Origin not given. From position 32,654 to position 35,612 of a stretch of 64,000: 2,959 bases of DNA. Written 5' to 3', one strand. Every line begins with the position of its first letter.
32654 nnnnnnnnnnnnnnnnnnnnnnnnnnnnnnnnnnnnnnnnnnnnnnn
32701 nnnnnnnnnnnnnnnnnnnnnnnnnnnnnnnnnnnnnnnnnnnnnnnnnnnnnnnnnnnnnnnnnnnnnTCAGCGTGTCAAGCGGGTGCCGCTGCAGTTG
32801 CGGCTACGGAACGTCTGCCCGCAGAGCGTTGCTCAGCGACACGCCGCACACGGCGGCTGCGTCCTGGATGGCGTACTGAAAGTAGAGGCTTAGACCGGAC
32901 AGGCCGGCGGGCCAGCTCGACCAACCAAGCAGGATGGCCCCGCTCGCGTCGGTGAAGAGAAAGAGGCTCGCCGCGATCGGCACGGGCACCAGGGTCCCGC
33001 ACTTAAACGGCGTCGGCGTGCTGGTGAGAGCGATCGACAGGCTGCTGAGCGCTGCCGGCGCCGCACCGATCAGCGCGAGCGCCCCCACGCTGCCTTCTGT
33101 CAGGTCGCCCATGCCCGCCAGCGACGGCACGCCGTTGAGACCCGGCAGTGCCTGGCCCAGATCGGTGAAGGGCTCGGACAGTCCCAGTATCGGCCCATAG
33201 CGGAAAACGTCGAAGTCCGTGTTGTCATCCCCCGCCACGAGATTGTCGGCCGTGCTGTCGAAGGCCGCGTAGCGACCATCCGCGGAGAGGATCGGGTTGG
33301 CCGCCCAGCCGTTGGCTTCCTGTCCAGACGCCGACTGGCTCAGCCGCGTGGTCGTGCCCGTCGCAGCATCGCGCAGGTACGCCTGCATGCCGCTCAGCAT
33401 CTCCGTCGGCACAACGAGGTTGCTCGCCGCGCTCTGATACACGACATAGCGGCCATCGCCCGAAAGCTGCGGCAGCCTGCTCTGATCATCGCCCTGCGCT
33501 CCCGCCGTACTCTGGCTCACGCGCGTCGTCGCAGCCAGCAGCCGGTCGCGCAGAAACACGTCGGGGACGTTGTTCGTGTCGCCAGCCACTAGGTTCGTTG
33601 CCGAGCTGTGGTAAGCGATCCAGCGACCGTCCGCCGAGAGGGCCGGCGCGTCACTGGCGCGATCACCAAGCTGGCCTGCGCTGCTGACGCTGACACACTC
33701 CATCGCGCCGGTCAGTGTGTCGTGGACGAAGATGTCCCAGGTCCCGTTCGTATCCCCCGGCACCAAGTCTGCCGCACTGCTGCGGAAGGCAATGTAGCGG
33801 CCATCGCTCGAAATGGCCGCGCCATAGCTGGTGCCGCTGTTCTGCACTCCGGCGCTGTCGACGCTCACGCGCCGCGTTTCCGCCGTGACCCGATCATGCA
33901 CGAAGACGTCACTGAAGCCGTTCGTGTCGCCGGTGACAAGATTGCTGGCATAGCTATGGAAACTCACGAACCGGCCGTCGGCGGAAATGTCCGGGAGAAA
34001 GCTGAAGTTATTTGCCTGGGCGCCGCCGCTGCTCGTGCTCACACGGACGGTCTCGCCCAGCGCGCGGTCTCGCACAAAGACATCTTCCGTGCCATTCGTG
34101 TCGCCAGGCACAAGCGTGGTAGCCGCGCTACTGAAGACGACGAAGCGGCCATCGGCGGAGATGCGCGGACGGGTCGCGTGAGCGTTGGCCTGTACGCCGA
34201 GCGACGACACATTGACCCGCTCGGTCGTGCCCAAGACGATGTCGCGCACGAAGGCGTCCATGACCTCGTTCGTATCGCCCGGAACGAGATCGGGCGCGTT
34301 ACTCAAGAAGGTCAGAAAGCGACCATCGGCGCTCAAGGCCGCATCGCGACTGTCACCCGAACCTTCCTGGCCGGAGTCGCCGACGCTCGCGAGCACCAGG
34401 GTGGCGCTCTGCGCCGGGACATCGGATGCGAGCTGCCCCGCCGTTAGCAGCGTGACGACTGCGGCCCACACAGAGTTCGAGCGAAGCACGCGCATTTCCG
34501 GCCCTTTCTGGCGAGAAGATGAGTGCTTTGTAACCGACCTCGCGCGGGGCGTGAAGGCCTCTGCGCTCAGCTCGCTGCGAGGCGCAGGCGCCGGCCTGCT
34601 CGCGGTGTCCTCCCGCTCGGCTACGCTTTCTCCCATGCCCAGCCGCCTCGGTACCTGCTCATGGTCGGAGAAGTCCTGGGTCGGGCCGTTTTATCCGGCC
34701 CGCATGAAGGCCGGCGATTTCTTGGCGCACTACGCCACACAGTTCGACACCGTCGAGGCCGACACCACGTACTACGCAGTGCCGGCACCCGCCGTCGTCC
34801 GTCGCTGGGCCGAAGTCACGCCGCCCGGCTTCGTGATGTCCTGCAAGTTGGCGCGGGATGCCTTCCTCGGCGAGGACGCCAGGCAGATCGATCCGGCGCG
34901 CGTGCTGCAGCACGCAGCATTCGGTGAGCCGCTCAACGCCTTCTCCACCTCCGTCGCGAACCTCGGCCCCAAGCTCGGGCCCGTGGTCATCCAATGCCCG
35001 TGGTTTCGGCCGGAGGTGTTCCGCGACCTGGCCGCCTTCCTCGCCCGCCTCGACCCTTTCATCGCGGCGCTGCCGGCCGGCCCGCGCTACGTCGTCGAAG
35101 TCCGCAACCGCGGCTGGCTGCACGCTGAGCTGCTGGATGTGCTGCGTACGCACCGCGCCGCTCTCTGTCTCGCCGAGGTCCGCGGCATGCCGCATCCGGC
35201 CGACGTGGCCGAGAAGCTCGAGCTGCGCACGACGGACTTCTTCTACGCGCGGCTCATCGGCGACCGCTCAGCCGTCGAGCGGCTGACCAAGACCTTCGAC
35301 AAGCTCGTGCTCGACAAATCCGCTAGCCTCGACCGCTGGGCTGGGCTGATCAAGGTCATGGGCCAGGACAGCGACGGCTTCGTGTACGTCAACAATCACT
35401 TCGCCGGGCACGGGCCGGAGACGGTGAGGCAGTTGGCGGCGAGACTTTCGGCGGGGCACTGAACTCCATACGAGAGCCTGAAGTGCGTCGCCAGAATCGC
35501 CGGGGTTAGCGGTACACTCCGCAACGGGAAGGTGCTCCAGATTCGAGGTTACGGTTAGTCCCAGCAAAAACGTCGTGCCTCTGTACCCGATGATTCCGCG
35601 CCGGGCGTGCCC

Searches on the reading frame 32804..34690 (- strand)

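Call 20: search_protein_families(library=pfam, proteins=[window:32804-34690:-], max_evalue=0.001)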
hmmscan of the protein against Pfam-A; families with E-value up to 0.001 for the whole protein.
window:32804-34690:- (628 aa): 1 family
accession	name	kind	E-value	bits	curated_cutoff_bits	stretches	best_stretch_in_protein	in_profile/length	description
PF07676.18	PD40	-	1.5e-16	60.3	20.9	0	284-322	7-38/38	WD40-like Beta Propeller Repeat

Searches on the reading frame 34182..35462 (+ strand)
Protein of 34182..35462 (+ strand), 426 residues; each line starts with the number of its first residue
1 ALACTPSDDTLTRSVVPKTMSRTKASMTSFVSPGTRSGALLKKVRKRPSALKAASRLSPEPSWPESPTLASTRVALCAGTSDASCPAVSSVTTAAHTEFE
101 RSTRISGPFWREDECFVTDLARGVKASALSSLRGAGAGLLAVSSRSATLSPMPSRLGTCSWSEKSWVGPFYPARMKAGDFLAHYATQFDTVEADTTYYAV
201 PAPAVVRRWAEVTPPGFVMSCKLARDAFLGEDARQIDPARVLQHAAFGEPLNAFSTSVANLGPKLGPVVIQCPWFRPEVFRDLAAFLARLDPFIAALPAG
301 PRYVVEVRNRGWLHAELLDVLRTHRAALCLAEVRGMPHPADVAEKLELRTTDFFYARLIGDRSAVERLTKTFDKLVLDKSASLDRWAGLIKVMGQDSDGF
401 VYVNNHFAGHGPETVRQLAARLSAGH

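Call 20: search_protein_families(library=pfam, proteins=[window:34182-35462:+], max_evalue=0.001)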
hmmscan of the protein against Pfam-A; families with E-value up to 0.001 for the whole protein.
window:34182-35462:+ (426 aa): 1 family
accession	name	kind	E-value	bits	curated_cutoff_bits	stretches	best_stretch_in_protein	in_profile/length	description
PF01904.24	DUF72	-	3.7e-48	164.9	25.3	1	171-420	1-216/217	Protein of unknown function DUF72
